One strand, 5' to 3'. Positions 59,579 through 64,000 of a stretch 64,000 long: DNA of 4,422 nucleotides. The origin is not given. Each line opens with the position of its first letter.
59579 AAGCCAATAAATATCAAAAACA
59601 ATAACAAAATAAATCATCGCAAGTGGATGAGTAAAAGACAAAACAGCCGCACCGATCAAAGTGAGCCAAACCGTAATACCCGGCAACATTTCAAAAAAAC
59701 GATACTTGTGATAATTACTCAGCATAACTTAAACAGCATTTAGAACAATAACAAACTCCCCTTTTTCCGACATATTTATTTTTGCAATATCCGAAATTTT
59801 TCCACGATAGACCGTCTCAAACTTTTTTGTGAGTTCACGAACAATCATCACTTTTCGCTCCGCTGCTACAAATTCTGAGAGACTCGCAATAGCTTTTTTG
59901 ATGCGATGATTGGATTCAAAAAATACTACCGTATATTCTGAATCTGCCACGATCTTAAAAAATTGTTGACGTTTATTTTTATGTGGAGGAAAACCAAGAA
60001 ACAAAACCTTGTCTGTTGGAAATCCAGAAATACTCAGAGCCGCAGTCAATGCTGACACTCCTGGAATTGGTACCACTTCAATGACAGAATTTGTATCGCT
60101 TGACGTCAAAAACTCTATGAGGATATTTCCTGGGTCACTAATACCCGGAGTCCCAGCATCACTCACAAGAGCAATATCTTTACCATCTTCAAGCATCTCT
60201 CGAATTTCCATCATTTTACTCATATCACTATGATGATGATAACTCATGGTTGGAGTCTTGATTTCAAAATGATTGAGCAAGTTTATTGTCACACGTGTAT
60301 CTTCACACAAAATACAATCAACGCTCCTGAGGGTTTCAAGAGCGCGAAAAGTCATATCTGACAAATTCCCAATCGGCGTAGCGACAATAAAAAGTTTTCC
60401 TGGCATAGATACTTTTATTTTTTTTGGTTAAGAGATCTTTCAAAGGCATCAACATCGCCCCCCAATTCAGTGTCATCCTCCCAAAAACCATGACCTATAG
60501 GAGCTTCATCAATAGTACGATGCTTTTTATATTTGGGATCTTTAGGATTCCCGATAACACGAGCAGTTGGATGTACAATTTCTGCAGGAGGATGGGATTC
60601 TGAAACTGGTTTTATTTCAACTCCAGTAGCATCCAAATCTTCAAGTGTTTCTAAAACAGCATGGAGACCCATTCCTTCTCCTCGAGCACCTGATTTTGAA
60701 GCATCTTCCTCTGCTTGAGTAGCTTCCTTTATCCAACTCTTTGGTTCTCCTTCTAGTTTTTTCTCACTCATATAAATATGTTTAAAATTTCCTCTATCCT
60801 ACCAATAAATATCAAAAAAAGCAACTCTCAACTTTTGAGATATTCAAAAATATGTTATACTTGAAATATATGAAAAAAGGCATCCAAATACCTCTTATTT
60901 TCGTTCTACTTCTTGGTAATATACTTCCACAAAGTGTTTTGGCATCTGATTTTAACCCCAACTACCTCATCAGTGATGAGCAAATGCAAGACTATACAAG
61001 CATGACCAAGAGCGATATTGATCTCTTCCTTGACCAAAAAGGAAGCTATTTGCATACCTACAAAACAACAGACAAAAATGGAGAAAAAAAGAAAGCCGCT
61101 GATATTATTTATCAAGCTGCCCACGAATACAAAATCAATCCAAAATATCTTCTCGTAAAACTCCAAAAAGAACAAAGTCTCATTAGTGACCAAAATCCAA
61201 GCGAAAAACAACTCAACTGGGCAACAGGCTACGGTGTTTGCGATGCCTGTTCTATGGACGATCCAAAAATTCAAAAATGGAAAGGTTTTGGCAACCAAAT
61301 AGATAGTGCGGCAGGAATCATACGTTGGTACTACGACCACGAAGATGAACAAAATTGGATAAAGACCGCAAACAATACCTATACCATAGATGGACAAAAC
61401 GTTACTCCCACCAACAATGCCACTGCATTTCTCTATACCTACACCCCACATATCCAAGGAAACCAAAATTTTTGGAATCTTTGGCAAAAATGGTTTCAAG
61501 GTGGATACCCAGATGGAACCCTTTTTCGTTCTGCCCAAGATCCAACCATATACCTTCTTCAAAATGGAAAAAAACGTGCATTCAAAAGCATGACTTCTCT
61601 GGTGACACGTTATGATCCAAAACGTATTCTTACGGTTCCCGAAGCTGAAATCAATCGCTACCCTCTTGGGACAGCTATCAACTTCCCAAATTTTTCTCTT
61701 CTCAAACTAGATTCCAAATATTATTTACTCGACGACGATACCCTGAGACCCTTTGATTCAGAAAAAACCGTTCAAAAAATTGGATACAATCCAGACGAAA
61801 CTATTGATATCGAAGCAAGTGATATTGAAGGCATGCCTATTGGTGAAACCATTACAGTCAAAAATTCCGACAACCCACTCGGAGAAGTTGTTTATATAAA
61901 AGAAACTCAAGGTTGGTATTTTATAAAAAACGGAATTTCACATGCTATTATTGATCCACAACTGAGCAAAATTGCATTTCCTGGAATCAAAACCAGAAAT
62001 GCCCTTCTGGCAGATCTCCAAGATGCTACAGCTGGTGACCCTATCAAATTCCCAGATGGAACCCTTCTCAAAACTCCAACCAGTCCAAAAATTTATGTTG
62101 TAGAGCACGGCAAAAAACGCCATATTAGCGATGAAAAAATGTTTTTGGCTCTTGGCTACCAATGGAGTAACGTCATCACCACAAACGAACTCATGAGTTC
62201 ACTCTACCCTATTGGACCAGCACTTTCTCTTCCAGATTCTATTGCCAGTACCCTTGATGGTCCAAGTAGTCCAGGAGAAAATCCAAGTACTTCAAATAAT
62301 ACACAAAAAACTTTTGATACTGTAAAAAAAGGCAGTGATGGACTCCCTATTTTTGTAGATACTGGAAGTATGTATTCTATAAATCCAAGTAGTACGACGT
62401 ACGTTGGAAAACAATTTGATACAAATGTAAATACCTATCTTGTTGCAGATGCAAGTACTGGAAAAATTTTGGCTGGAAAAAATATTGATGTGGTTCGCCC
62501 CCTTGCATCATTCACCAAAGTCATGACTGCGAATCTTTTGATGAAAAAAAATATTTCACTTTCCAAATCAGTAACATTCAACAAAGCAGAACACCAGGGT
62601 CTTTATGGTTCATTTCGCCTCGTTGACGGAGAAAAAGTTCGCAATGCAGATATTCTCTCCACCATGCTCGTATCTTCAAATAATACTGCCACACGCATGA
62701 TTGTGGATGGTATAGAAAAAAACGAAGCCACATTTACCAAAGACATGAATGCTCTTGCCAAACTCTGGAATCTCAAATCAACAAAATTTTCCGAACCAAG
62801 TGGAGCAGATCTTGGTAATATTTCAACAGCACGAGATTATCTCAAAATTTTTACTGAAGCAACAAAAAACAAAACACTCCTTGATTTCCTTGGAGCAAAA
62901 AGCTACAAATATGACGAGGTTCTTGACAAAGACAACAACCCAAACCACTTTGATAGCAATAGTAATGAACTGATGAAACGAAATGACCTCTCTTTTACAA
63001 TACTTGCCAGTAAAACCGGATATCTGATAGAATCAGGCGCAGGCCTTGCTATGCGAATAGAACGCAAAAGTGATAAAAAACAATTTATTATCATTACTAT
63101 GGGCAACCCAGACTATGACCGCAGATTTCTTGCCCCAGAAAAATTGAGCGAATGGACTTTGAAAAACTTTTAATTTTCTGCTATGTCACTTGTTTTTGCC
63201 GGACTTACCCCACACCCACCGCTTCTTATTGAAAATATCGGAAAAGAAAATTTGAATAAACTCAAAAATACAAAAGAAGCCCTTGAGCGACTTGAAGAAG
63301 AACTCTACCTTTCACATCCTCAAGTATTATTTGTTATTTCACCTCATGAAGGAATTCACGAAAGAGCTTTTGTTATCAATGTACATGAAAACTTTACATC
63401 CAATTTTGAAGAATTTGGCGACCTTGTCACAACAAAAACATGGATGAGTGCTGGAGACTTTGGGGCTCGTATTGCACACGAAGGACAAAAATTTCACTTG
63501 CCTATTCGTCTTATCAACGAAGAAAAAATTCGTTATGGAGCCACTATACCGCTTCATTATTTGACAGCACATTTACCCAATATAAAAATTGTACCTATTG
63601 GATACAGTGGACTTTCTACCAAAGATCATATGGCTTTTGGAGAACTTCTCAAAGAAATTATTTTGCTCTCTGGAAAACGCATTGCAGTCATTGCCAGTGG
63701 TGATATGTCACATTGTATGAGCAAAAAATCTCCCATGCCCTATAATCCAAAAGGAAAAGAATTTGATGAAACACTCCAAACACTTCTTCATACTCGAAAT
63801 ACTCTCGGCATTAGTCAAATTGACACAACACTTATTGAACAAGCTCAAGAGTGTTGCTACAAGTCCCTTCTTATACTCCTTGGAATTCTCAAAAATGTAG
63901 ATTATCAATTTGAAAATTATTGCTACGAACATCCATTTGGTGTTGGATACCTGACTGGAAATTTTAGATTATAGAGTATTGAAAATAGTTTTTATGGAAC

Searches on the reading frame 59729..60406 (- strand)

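Call 33: search_protein_families(library=pfam, proteins=[window:59729-60406:-], max_evalue=0.001)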
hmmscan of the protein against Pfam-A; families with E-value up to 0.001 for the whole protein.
window:59729-60406:- (225 aa): 1 family
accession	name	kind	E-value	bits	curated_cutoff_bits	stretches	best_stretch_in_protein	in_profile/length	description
PF00590.25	TP_methylase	-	1.1e-34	120.6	27.8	1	4-207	1-211/212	Tetrapyrrole (Corrin/Porphyrin) Methylases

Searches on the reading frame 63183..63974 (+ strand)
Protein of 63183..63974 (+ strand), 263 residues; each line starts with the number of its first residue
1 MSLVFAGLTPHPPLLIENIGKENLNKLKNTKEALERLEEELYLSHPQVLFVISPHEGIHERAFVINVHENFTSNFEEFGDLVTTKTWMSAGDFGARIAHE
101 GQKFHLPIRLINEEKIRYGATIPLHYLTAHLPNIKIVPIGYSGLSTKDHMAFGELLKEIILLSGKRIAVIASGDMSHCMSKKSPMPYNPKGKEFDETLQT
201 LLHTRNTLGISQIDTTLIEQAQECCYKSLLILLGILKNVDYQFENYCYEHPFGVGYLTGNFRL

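Call 33: search_protein_families(library=pfam, proteins=[window:63183-63974:+], max_evalue=0.001)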
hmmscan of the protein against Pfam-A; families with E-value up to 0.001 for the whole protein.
window:63183-63974:+ (263 aa): 2 families
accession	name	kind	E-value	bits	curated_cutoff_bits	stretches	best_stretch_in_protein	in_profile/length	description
PF02900.23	LigB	-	3.8e-31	108.6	26.3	1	8-256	4-266/269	Catalytic LigB subunit of aromatic ring-opening dioxygenase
PF01875.22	Memo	-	3.4e-06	26.9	27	1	123-240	127-240/269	Memo-like protein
